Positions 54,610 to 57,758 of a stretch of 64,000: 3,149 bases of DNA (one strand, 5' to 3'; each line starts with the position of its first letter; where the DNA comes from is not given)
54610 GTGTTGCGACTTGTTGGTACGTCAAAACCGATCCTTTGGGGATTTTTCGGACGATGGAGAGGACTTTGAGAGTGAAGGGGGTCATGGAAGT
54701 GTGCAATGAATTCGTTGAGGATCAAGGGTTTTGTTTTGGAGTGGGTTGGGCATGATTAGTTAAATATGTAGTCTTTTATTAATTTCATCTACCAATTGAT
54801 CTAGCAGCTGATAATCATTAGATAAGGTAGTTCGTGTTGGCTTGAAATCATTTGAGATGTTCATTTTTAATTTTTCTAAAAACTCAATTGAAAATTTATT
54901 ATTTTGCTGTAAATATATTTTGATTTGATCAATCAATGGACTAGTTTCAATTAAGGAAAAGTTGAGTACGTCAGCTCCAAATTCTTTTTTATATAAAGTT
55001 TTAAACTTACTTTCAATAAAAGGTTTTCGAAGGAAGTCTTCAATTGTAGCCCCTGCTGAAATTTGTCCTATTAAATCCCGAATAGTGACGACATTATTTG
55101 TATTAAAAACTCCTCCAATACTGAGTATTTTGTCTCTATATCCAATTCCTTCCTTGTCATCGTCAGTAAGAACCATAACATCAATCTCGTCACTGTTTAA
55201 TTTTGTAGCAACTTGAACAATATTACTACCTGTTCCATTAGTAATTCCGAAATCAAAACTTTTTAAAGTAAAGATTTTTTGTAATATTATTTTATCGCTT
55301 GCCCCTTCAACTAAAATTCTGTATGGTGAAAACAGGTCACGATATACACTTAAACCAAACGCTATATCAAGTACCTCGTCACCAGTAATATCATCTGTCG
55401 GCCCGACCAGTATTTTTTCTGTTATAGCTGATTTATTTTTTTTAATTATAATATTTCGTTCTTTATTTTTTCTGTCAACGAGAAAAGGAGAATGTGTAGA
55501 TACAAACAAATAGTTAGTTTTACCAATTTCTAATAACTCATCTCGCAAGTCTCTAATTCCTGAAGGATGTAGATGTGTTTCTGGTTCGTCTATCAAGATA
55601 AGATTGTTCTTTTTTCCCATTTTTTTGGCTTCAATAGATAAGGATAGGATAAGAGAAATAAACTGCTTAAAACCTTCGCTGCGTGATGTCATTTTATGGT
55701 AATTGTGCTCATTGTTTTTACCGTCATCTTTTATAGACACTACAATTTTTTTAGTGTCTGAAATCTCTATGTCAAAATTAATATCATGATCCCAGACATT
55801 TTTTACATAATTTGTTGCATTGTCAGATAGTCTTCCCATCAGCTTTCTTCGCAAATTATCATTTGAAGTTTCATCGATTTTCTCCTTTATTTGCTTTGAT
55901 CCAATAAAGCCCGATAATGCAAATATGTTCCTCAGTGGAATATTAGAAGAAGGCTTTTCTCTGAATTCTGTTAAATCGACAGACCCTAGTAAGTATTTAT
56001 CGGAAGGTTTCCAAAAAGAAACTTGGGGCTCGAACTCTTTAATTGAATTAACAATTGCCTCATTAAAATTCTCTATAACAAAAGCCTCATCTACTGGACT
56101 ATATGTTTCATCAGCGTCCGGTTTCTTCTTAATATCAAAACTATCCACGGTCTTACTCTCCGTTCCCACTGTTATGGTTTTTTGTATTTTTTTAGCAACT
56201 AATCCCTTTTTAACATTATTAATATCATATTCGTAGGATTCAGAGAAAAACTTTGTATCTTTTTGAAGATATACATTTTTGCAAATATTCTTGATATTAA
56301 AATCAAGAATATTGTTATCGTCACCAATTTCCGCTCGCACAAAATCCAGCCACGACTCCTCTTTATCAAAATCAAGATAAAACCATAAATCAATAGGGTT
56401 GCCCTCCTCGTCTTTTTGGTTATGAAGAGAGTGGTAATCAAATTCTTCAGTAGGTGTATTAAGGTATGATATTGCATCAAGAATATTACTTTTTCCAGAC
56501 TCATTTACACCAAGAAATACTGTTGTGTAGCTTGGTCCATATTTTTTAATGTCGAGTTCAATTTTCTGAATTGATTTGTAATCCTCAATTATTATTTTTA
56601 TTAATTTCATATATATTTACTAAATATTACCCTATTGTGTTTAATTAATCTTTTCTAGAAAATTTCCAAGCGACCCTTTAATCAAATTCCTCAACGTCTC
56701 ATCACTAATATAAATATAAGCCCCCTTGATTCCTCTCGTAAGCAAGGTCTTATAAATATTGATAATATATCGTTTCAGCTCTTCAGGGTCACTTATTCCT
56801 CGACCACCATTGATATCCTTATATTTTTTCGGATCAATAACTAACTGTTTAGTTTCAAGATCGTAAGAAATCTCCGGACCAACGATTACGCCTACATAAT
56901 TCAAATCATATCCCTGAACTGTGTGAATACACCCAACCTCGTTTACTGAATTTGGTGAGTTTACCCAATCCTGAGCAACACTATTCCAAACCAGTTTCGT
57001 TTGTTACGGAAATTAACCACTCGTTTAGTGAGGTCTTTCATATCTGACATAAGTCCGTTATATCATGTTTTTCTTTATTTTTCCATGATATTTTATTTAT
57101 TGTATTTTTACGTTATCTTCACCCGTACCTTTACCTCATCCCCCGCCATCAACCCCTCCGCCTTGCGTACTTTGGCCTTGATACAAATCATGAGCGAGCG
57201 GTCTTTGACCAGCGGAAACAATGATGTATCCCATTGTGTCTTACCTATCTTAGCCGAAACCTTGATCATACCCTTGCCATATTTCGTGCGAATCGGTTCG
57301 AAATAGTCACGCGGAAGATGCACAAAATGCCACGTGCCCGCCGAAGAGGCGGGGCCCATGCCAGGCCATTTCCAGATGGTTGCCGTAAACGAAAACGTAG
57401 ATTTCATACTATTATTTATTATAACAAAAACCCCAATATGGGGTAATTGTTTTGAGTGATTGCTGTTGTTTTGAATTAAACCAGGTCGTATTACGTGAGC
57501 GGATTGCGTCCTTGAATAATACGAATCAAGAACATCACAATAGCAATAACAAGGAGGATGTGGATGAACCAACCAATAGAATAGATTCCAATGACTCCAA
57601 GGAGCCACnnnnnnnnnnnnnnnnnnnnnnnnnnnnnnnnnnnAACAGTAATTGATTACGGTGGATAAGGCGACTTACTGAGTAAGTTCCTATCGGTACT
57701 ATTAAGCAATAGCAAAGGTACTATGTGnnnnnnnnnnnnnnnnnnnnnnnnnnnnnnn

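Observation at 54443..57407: AT-rich OLD-family (ATPase+TOPRIM) nuclease gene beside a decayed DUF2075 helicase-like gene: candidate defence islet, possibly the remnant of a two-gene system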

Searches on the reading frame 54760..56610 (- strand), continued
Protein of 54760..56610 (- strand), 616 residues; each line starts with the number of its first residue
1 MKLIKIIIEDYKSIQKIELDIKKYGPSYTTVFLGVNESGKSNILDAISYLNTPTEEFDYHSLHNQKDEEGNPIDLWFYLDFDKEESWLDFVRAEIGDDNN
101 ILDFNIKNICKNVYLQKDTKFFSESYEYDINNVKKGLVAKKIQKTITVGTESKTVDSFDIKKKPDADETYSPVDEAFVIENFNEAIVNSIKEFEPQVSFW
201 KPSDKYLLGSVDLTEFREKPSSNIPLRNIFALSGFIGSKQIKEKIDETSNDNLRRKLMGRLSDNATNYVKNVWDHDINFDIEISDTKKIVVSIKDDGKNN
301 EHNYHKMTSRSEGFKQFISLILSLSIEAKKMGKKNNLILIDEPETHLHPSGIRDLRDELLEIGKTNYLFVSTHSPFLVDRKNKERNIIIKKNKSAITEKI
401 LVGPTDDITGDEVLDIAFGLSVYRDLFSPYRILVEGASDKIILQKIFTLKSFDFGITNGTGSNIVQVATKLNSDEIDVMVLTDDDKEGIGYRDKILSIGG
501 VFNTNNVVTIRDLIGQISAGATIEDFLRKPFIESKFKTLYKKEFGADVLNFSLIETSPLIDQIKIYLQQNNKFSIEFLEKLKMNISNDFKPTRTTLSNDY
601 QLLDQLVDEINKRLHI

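Call 55: fold_search(model_id=the predicted structure, library=pdb)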
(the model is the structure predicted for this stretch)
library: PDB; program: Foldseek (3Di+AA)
matches with E <= 10: 704; with E <= 0.001: 86
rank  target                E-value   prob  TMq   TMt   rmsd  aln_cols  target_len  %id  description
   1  6p74                  4.1e-14  1.00  0.33  0.38  16.6       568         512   15  OLD nuclease from Thermus Scotoductus (released 2020-01-29)
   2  8x5i_D                9.0e-12  1.00  0.32  0.35  18.0       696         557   16  Structure of ATP/Mg2+ bound Gabija GajA (released 2024-02-28)
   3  8sm3_A                1.4e-11  1.00  0.33  0.36  19.1       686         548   15  Structure of Bacillus cereus VD045 Gabija GajA-GajB Complex (released 2023-11-22)
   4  8x5i_B                2.6e-11  1.00  0.34  0.36  19.0       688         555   15  Structure of ATP/Mg2+ bound Gabija GajA (released 2024-02-28)
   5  8j4t_A                9.1e-11  1.00  0.29  0.37  17.3       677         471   13  GajA-GajB complex (released 2024-02-21)
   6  9n69_D                2.2e-10  1.00  0.32  0.43  13.7       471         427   14  Structure of the retron IA complex with HNH nuclease in the "down" orientation (released 2025-04-23)
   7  9n69_C                7.0e-10  1.00  0.29  0.39  17.0       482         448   15  Structure of the retron IA complex with HNH nuclease in the "down" orientation (released 2025-04-23)
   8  9n6b_B                7.4e-10  1.00  0.36  0.42  13.2       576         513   12  Structure of the retron IA complex with HNH nuclease in the "up" orientation (released 2025-04-23)
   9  9n69_B                8.2e-10  1.00  0.35  0.41  14.4       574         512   12  Structure of the retron IA complex with HNH nuclease in the "down" orientation (released 2025-04-23)
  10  9n69_A                8.6e-10  1.00  0.33  0.37  15.4       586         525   14  Structure of the retron IA complex with HNH nuclease in the "down" orientation (released 2025-04-23)
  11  8x5i_A                1.8e-09  1.00  0.30  0.37  17.3       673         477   14  Structure of ATP/Mg2+ bound Gabija GajA (released 2024-02-28)
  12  9nnk_C                2.3e-09  1.00  0.35  0.39  15.0       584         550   12  Cryo-EM structure of Retron-displaced free PtuAB complex, PtuA:PtuB (4:2) (released 2025-10-08)
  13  9n6c_D                4.0e-09  1.00  0.30  0.42  14.2       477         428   14  Structure of the Retron IA Complex without the HNH Nuclease (released 2025-04-23)
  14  9l7p_B                4.0e-09  1.00  0.34  0.42  14.3       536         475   12  Cryo-EM structure of retron Ec78 system complex (released 2025-12-10)
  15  9o4a_A                4.2e-09  1.00  0.34  0.42  13.5       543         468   12  Ec83 Retron PtuAB mutant complex (released 2025-07-02)
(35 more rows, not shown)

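Call 56: search_dna_similar(query=window:54763-56610:-, collection=plasmids, mode=protein, max_rows=12, max_evalue=1e-10)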
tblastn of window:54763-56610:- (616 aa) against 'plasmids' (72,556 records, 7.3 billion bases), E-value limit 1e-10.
Records with a match: 13; places in all: 13; records where one place covers at least 80% of the query: 0.
Best place of each record, by identity: <60% 13.
By first word of the organism name: Enterobacter 7; Klebsiella 4; Paracoccus 1; Escherichia 1.
By predicted mobility (MOB-suite, as given by PLSDB): conjugative 7; non-mobilizable 6.
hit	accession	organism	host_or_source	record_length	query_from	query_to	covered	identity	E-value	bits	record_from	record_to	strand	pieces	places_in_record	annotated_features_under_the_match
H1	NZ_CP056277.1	Klebsiella pneumoniae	culture,Wastewater effluent sample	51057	249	614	59%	27.1%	9e-12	76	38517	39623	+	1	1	AAA family ATPase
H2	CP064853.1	Klebsiella pneumoniae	Homo sapiens,pure culture,blood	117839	249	614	59%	27.1%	1e-11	76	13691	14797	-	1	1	AAA family ATPase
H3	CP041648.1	Klebsiella pneumoniae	Homo sapiens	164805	249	614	59%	27.1%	1e-11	76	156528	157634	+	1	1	AAA family ATPase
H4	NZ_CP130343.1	Enterobacter cloacae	Homo sapiens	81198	249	614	59%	26.7%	1e-11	76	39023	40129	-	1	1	AAA family ATPase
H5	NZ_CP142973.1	Klebsiella pneumoniae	cell culture,seawater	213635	249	614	59%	26.7%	6e-11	74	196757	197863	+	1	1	AAA family ATPase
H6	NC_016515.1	Enterobacter ludwigii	-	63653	249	614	59%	26.3%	6e-12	77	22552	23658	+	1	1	AAA family ATPase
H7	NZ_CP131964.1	Enterobacter ludwigii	Homo sapiens,urine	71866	249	614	59%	26.3%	6e-12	77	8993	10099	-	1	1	AAA family ATPase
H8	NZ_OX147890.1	Enterobacter ludwigii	-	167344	249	614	59%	26.3%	6e-12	77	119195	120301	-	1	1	AAA family ATPase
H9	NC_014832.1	Paracoccus aminophilus JCM 7686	-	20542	254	586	54%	26.5%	9e-13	79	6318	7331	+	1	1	AAA family ATPase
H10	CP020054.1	Enterobacter cloacae complex sp.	-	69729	249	533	46%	27.4%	4e-11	74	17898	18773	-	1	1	hypothetical protein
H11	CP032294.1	Enterobacter cloacae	-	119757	249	533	46%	27.4%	4e-11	74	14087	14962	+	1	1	hypothetical protein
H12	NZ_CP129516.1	Enterobacter asburiae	-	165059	249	533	46%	27.4%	4e-11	74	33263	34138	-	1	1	AAA family ATPase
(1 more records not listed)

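Call 57: search_dna_similar(query=window:54763-56610:-, collection=phages, mode=protein, max_rows=10, max_evalue=1e-10)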
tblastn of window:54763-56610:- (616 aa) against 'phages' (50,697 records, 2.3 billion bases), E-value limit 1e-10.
No match.

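Call 64: find_encoding_contigs(protein=P0005, flank=5000, max_places=2)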
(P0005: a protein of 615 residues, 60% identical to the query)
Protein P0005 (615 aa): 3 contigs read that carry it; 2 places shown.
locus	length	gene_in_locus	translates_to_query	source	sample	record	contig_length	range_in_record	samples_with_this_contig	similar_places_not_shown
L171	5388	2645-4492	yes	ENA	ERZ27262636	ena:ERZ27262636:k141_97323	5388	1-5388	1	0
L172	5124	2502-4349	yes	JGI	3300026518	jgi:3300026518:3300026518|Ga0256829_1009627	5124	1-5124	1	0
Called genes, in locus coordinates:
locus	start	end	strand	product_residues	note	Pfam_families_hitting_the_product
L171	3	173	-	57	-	?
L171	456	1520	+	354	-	PF13651:EcoRI_methylase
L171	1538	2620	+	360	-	PF03235:GmrSD_N, PF01844:HNH, PF14279:HNH_5 (weak)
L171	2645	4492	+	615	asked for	PF13175:AAA_15, PF13304:AAA_21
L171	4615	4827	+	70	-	PF13619:KTSC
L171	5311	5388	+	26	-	?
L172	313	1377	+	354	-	PF13651:EcoRI_methylase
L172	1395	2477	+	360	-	PF03235:GmrSD_N, PF01844:HNH, PF14279:HNH_5 (weak)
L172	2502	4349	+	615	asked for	PF13175:AAA_15, PF13304:AAA_21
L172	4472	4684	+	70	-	PF13619:KTSC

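Call 65: find_encoding_contigs(protein=P0009, flank=5000, max_places=2)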
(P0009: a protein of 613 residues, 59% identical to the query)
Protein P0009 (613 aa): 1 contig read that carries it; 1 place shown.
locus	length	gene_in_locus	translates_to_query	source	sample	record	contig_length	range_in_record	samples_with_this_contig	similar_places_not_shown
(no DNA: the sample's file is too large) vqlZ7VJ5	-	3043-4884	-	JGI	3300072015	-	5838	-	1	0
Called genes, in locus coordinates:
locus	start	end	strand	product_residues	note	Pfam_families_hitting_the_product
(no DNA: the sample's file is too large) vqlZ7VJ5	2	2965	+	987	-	?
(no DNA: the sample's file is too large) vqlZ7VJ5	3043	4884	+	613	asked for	PF13175:AAA_15, PF13304:AAA_21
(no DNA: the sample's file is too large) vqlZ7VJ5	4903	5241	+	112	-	PF05899:Cupin_3 (faint), PF02311:AraC_binding, PF07883:Cupin_2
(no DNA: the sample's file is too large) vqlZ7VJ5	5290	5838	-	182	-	?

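Call 66: find_encoding_contigs(protein=P0015, flank=6000, max_places=2)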
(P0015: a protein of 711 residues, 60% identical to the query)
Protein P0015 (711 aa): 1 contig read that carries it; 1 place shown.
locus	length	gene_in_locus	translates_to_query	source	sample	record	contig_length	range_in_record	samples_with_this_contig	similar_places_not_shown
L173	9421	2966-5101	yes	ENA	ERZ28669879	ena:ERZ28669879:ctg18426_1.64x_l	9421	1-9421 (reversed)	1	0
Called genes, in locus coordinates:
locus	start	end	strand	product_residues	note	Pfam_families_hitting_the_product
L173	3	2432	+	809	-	?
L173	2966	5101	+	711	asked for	PF13175:AAA_15, PF13304:AAA_21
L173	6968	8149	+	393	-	PF00072:Response_reg, PF20161:VpsR (faint), PF00158:Sigma54_activat, PF14532:Sigma54_activ_2, PF00004:AAA (faint), PF07728:AAA_5 (weak), PF25601:AAA_lid_14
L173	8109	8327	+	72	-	PF02954:HTH_8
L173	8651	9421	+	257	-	?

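Call 67: search_protein_families(library=pfam, proteins=[L173:3-2432:+, L009:5634-5999:+, L009:4683-5453:+, L003:4626-5588:-, L003:8683-10653:-, L017:3961-5160:-, L011:1752-4637:+, L011:117-1718:+, L011:4671-5498:+], max_evalue=0.001)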
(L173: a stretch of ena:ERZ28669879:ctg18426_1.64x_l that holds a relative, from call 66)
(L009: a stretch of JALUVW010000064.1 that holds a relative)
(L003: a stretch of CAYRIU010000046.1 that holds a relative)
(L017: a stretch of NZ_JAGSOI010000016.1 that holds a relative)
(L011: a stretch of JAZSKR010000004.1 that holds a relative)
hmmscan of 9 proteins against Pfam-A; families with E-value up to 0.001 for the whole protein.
L173:3-2432:+ (809 aa): 13 families
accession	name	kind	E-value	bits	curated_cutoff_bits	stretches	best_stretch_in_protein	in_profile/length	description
PF01558.24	POR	-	6.1e-36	124.6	27.4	1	65-247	1-171/173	Pyruvate ferredoxin/flavodoxin oxidoreductase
PF10371.14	EKR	-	1e-24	86.5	27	1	269-317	7-55/55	Domain of unknown function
PF02775.26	TPP_enzyme_C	-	1.3e-09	38.5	21.9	1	594-705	46-149/151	Thiamine pyrophosphate enzyme, C-terminal TPP binding domain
PF12838.12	Fer4_7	-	1.2e-08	35.7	27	1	327-397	1-51/52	4Fe-4S dicluster domain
PF13484.11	Fer4_16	-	8.1e-08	33.4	30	1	327-396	1-65/66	4Fe-4S double cluster binding domain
PF13237.11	Fer4_10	-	1e-07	32.2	25.5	1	325-395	6-53/53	4Fe-4S dicluster domain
PF12837.12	Fer4_6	-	3.9e-07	30.1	25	1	320-343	1-24/24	4Fe-4S binding domain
PF00037.32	Fer4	-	1.3e-06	28.4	21.1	1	321-344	1-24/24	4Fe-4S binding domain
PF12797.12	Fer4_2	-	4.1e-06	26.8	24.5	0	321-339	3-21/22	4Fe-4S binding domain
PF14697.11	Fer4_21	-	1e-05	26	35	0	363-397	23-54/59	4Fe-4S dicluster domain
PF13534.11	Fer4_17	-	2.9e-05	24.9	22.2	0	326-341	44-59/61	4Fe-4S dicluster domain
PF13187.11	Fer4_9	-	3.8e-05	24.1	27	1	327-397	1-50/52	4Fe-4S dicluster domain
PF13183.11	Fer4_8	-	4.9e-05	24.2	27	1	326-397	3-67/68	4Fe-4S dicluster domain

L009:5634-5999:+ (121 aa): 0 families

L009:4683-5453:+ (256 aa): 2 families
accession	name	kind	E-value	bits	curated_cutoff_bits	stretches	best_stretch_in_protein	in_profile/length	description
PF06044.18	DpnI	-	9.3e-82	273.5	26.7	1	1-181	1-182/183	Dam-replacing family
PF17726.7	DpnI_C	-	6.9e-33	113.1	23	1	188-254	3-69/70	Dam-replacing HTH domain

L003:4626-5588:- (320 aa): 2 families
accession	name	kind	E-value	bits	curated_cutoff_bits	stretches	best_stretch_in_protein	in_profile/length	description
PF01368.27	DHH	-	9.2e-20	71.6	28.1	1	20-162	1-124/125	DHH family, N-terminal domain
PF02272.25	DHHA1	-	1.3e-10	42.1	25.9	1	232-308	9-85/102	DHHA1 domain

L003:8683-10653:- (656 aa): 7 families
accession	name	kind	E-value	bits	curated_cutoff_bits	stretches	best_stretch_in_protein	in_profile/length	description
PF00009.33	GTP_EFTU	-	1.8e-36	126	26.5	1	168-324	5-183/188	Elongation factor Tu GTP binding domain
PF11987.13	IF-2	-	1.6e-25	89.7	27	1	444-550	11-117/117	Translation-initiation factor 2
PF22042.2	EF-G_D2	-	1.7e-19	70.1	27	1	339-418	1-83/84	Elongation factor G domain 2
PF04760.21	IF2_N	-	9e-14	51.4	25.3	1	84-134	2-53/53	Translation initiation factor IF-2, N-terminal region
PF01926.29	MMR_HSR1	-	3.8e-11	43.5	21.9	1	169-274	2-113/113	50S ribosome-binding GTPase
PF14578.12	GTP_EFTU_D4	-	0.00037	20.8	23.8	1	578-639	15-73/86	Elongation factor Tu domain 4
PF00071.28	Ras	-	0.00087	19.3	21.6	0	169-279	2-118/162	Ras family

L017:3961-5160:- (399 aa): 3 families
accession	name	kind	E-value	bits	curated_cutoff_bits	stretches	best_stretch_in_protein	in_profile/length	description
PF13192.12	Thioredoxin_3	-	9e-07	29.3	24.8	1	72-127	7-60/76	Thioredoxin domain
PF02683.22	DsbD_TM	-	1.1e-06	28.5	27.1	1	179-395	7-215/219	Cytochrome C biogenesis protein transmembrane domain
PF00085.26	Thioredoxin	-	9.8e-05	22.8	23.5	1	53-135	8-90/103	Thioredoxin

L011:1752-4637:+ (961 aa): 1 family
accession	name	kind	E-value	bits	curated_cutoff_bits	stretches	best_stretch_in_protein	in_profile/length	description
PF13271.11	DUF4062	-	0.00021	21.9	24.7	0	10-101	3-82/82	Domain of unknown function (DUF4062)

L011:117-1718:+ (533 aa): 1 family
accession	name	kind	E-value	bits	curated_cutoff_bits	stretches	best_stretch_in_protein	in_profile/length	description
PF01555.25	N6_N4_Mtase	-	5.4e-33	115.2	26.7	1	13-329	1-205/221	DNA methylase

L011:4671-5498:+ (275 aa): 3 families
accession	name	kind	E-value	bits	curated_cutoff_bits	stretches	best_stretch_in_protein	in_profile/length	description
PF14267.11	DUF4357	-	4.8e-18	65.3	38.4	1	214-266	1-54/54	Domain of unknown function (DUF4357)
PF18755.6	RAMA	-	0.00018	21.9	35.2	1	228-269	55-97/107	Restriction Enzyme Adenine Methylase Associated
PF01541.30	GIY-YIG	-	0.0006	20.5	22.6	0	52-90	5-40/78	GIY-YIG catalytic domain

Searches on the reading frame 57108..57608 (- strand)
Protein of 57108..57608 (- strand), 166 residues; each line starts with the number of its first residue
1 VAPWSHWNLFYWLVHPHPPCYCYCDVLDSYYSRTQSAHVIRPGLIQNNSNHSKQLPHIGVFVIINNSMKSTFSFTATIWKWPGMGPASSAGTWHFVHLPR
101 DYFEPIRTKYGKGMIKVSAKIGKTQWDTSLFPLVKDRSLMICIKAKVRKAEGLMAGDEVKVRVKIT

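Call 3: search_protein_families(library=pfam, proteins=[window:57108-57608:-], max_evalue=0.01)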
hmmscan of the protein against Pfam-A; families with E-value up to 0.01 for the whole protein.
window:57108-57608:- (166 aa): 1 family
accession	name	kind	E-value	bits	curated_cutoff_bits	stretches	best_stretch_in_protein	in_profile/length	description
PF08922.17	DUF1905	-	9.5e-23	80.5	24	1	74-163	1-81/81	Domain of unknown function (DUF1905)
